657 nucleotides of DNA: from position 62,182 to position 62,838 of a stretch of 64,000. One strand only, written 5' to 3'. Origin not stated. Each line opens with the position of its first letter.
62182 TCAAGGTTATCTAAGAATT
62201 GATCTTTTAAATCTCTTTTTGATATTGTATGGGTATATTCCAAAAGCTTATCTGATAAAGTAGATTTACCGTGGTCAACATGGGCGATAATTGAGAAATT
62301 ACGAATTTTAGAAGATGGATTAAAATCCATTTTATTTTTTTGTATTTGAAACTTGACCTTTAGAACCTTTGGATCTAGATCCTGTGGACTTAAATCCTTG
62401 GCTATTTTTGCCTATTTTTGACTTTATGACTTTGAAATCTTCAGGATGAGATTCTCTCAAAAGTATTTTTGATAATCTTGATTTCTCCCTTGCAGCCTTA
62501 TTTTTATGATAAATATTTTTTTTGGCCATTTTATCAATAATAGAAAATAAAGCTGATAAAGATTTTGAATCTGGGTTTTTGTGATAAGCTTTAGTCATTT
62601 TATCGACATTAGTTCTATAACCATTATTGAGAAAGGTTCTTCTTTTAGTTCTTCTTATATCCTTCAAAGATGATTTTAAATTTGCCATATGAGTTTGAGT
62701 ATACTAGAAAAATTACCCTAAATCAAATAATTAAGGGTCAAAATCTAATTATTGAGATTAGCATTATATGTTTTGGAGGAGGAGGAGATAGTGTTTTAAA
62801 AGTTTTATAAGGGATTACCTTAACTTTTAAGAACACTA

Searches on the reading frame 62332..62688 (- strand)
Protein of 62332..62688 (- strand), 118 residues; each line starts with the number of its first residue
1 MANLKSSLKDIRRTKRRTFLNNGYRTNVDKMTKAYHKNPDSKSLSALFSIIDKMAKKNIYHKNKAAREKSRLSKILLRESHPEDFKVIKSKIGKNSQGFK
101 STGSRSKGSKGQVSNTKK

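Call 42: find_encoding_contigs(protein=window:62332-62688:-, flank=10000, max_places=1)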
Protein window:62332-62688:- (118 aa): 10 contigs read that carry it; 1 place shown.
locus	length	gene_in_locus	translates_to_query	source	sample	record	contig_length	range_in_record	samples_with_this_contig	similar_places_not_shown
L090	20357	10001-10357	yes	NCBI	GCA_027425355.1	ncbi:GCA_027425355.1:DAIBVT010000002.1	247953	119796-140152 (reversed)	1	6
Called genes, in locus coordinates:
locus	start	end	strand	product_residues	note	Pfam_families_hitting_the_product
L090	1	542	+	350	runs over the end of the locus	PF02618:YceG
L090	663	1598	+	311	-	-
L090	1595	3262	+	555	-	-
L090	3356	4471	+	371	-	-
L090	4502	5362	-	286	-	PF21694:DNA_pol3_delta_C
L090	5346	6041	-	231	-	PF02706:Wzz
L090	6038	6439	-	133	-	PF00075:RNase_H, PF13456:RVT_3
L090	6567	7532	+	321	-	PF00512:HisKA, PF02518:HATPase_c, PF13589:HATPase_c_3 (weak)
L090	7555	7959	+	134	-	PF00072:Response_reg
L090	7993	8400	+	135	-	-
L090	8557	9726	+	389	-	PF17964:Big_10, PF03734:YkuD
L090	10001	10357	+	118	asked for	PF01649:Ribosomal_S20p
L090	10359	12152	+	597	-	PF00009:GTP_EFTU, PF01926:MMR_HSR1 (weak), PF03144:GTP_EFTU_D2, PF00679:EFG_C, PF06421:LepA_C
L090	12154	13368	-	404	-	PF01522:Polysacc_deac_1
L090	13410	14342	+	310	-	PF01040:UbiA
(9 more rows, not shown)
